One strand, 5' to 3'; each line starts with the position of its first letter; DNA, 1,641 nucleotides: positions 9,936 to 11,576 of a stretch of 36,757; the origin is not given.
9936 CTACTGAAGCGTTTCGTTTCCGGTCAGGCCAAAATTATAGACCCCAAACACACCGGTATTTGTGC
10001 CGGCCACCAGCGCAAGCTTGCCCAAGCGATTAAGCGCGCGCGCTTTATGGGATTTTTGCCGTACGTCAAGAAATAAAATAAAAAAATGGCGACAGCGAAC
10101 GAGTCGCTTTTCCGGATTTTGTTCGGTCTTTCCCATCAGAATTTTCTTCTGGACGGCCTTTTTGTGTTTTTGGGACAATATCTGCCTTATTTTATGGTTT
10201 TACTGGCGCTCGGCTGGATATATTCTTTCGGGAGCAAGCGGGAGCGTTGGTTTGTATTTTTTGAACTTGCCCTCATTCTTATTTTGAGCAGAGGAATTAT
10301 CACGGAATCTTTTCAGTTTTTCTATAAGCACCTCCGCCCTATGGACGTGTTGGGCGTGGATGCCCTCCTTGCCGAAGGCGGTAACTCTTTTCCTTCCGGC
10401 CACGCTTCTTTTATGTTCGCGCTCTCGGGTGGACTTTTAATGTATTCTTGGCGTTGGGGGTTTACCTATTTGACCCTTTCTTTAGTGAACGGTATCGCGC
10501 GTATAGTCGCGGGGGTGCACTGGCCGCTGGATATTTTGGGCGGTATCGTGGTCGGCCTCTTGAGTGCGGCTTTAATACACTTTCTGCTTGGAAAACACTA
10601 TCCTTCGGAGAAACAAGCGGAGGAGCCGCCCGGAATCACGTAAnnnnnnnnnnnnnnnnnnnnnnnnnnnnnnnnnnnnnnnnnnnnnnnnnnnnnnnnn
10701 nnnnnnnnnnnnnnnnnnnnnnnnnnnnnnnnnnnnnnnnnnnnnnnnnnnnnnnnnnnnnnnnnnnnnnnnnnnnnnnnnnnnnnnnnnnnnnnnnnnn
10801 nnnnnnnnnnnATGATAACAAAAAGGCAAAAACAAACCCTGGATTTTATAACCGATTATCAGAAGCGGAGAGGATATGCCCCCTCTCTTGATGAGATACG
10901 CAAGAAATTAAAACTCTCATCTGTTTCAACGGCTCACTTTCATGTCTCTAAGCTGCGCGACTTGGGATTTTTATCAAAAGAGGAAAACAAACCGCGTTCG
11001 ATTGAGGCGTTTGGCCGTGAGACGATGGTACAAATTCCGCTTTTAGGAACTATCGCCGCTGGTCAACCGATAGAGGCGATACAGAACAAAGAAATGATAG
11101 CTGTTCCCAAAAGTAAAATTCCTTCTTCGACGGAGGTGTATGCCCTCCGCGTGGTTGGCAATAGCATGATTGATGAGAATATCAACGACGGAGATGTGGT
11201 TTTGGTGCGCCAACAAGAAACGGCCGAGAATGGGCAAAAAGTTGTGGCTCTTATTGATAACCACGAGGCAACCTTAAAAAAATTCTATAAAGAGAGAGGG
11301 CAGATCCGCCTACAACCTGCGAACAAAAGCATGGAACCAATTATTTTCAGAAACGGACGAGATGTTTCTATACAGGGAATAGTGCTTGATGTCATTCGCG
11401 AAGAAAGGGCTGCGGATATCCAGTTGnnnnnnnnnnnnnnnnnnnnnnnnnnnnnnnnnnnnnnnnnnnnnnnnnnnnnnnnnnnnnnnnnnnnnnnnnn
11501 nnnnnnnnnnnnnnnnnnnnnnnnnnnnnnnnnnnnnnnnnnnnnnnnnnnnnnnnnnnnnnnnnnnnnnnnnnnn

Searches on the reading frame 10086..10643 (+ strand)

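Call 4: search_protein_families(library=pfam, proteins=[window:10086-10643:+], max_evalue=0.01)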
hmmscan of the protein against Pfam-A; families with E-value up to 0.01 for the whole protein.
window:10086-10643:+ (185 aa): 3 families
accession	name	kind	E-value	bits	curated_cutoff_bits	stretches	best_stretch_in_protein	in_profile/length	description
PF01569.27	PAP2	-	1.2e-17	64.3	27.2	1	63-168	6-125/130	PAP2 superfamily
PF14378.12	PAP2_3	-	9.7e-05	22.7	27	1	93-163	118-190/190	PAP2 superfamily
PF12459.13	DltX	-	0.0056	16.6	25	0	26-53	8-35/43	D-Ala-teichoic acid biosynthesis protein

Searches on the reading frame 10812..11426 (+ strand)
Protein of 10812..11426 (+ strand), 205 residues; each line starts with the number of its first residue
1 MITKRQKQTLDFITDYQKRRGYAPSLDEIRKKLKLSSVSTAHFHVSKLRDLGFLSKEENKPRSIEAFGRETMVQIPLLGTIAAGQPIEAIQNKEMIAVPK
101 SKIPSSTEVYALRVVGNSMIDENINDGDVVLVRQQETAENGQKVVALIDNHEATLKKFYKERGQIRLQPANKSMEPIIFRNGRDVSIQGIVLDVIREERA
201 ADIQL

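Call 54: search_protein_representatives(protein=window:10812-11426:+)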
Query: 205 residues. Proteins with E-value up to 0.001 (for the whole library): 19541; up to 1e-10: 7464; up to 1e-30: 441. The best 150 are listed.
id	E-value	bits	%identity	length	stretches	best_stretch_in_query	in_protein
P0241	3.6e-105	366.0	86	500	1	1-197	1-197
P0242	4.8e-93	326.5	77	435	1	1-197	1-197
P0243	2.2e-84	298.3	70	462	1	1-199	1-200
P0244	5.0e-81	287.4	70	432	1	2-200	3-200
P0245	1.1e-79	283.0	68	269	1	10-199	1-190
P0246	5.9e-78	277.4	69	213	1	1-201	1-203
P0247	2.6e-77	275.3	64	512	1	1-200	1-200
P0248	5.8e-77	274.1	67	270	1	1-198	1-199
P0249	7.2e-77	273.8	64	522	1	1-198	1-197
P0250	9.7e-76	270.1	65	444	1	1-205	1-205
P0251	1.8e-75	269.3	64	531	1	2-201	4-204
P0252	6.5e-73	260.9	65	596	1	1-197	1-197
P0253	1.7e-71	256.3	64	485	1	2-204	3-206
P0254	4.7e-71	254.8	64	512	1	1-197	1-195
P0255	4.1e-70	251.8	62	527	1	1-197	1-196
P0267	2.2e-58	213.6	58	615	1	1-197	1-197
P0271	4.5e-54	199.5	52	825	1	1-197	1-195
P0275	8.8e-53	195.3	55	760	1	1-197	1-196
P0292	6.0e-47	176.3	49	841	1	3-197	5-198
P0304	1.1e-44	168.9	46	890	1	1-200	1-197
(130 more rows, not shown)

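Call 55: search_protein_families(library=pfam, proteins=[P0242, P0244, P0247, P0251, P0252, P0267, P0271, P0275, P0292, P0304], max_evalue=0.00001)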
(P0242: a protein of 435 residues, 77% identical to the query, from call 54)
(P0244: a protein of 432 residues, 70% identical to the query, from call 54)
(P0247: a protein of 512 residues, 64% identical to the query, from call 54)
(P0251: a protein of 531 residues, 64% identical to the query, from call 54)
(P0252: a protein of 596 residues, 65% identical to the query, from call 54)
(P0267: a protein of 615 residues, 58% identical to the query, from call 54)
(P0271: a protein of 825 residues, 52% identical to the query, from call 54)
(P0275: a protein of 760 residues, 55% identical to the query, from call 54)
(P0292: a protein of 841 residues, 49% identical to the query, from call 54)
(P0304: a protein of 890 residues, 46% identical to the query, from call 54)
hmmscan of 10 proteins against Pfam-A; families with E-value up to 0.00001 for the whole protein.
P0242 (435 aa): 3 families
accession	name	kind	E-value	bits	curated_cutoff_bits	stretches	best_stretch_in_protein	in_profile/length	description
PF00717.28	Peptidase_S24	-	3.6e-32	110.9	23.3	1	76-192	1-116/116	Peptidase S24-like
PF01726.22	LexA_DNA_bind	-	4e-12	46.2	23.7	1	2-62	4-64/65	LexA DNA binding domain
PF01555.25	N6_N4_Mtase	-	5.4e-08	33.5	26.7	1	296-432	1-105/221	DNA methylase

P0244 (432 aa): 3 families
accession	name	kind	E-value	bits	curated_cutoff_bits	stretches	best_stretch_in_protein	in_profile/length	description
PF00717.28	Peptidase_S24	-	9.6e-31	106.3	23.3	1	77-191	1-115/116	Peptidase S24-like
PF01555.25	N6_N4_Mtase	-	1.5e-28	100.7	26.7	1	239-420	1-221/221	DNA methylase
PF01726.22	LexA_DNA_bind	-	6.7e-17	61.5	23.7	1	2-64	3-65/65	LexA DNA binding domain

P0247 (512 aa): 3 families
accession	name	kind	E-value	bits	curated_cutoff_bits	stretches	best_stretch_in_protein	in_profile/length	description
PF00717.28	Peptidase_S24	-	7.5e-29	100.2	23.3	1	76-191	1-115/116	Peptidase S24-like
PF01555.25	N6_N4_Mtase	-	4e-25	89.5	26.7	1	251-504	1-221/221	DNA methylase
PF01726.22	LexA_DNA_bind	-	3.4e-16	59.2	23.7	1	2-63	4-65/65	LexA DNA binding domain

P0251 (531 aa): 3 families
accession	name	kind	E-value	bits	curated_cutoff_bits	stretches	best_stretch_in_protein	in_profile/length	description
PF01555.25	N6_N4_Mtase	-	1e-50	173.2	26.7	1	258-484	1-221/221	DNA methylase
PF00717.28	Peptidase_S24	-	9.7e-29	99.9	23.3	1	79-194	1-115/116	Peptidase S24-like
PF01726.22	LexA_DNA_bind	-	2.1e-15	56.7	23.7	1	1-64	1-64/65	LexA DNA binding domain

P0252 (596 aa): 3 families
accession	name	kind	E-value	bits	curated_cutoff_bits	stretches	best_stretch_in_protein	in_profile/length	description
PF01555.25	N6_N4_Mtase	-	4.9e-50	171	26.7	1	281-572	1-221/221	DNA methylase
PF00717.28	Peptidase_S24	-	1.8e-32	111.9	23.3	1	76-192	1-116/116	Peptidase S24-like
PF01726.22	LexA_DNA_bind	-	6e-20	71.2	23.7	1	2-63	4-65/65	LexA DNA binding domain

P0267 (615 aa): 6 families
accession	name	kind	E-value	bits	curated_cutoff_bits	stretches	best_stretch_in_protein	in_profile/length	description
PF00717.28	Peptidase_S24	-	9.8e-30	103.1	23.3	1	79-192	1-116/116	Peptidase S24-like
PF02384.22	N6_Mtase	-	1e-21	78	20.4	1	227-444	22-253/311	N-6 DNA Methylase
PF07669.17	Eco57I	-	5.2e-19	69.4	25.3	1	299-404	69-171/171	Eco57I restriction-modification methylase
PF01726.22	LexA_DNA_bind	-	8.4e-19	67.6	23.7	1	2-62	4-64/65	LexA DNA binding domain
PF05175.20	MTS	-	1.7e-07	31.5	23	1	241-327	21-111/170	Methyltransferase small domain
PF20473.4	MmeI_Mtase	-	4.1e-06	26.6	27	0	244-275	11-42/259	MmeI, DNA-methyltransferase domain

P0271 (825 aa): 6 families
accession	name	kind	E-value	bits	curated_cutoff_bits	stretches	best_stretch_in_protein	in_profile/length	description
PF02384.22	N6_Mtase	-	1.2e-31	110.7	20.4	1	315-574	3-242/311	N-6 DNA Methylase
PF00717.28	Peptidase_S24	-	2.3e-30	105.1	23.3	1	77-190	1-116/116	Peptidase S24-like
PF12950.13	TaqI_C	-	8.4e-27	94.2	26.5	1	654-767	1-118/118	TaqI-like C-terminal specificity domain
PF07669.17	Eco57I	-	8.3e-21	75.3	25.3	1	402-542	1-162/171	Eco57I restriction-modification methylase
PF01726.22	LexA_DNA_bind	-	1.2e-17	63.9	23.7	1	2-62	4-64/65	LexA DNA binding domain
PF20473.4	MmeI_Mtase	-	1.6e-08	34.5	27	1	360-486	20-164/259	MmeI, DNA-methyltransferase domain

P0275 (760 aa): 9 families
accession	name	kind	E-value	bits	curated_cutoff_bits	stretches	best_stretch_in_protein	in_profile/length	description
PF00717.28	Peptidase_S24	-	1.8e-32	111.9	23.3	1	78-190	1-115/116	Peptidase S24-like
PF07669.17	Eco57I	-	1.5e-17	64.6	25.3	1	308-414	62-168/171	Eco57I restriction-modification methylase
PF01726.22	LexA_DNA_bind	-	7.9e-17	61.2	23.7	1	3-62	5-64/65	LexA DNA binding domain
PF02384.22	N6_Mtase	-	5.4e-15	56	20.4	1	226-455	21-259/311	N-6 DNA Methylase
PF22837.1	M_Eco57I_C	-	1.4e-10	41.5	27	1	502-700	32-229/283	Type II methyltransferase M.Eco57I, C-terminal domain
PF05175.20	MTS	-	2.4e-09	37.5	23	1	243-337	23-116/170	Methyltransferase small domain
PF13649.12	Methyltransf_25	-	1.2e-08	36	27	1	256-345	2-89/97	Methyltransferase domain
PF13847.12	Methyltransf_31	-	2.6e-08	34.1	27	1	254-350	6-102/145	Methyltransferase domain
PF01170.24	UPF0020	-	7.8e-06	26.2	22.3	0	267-349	46-149/197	RMKL-like, methyltransferase domain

P0292 (841 aa): 3 families
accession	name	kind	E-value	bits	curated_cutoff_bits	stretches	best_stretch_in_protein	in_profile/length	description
PF00717.28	Peptidase_S24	-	3.4e-28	98.1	23.3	1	82-193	4-116/116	Peptidase S24-like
PF01726.22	LexA_DNA_bind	-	1e-16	60.9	23.7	1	4-65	4-65/65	LexA DNA binding domain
PF07669.17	Eco57I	-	2.1e-11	44.7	25.3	1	369-548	1-171/171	Eco57I restriction-modification methylase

P0304 (890 aa): 6 families
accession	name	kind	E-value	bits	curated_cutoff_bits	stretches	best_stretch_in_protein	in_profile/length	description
PF07669.17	Eco57I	-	7.1e-32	111.3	25.3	1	419-589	2-171/171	Eco57I restriction-modification methylase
PF00717.28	Peptidase_S24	-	8.5e-29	100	23.3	1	79-189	4-116/116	Peptidase S24-like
PF02384.22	N6_Mtase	-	1.3e-25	90.9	20.4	1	331-615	2-246/311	N-6 DNA Methylase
PF12950.13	TaqI_C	-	9.6e-18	65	26.5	1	714-834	7-118/118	TaqI-like C-terminal specificity domain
PF01726.22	LexA_DNA_bind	-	5e-16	58.7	23.7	1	3-63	5-65/65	LexA DNA binding domain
PF20473.4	MmeI_Mtase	-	4.7e-07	29.7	27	1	374-520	17-161/259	MmeI, DNA-methyltransferase domain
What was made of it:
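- The closest LexA relatives (at least ~49% identical) are nearly all 390-890 aa. They are fused to beta- or gamma-class DNA MTases (calls 54, 55).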
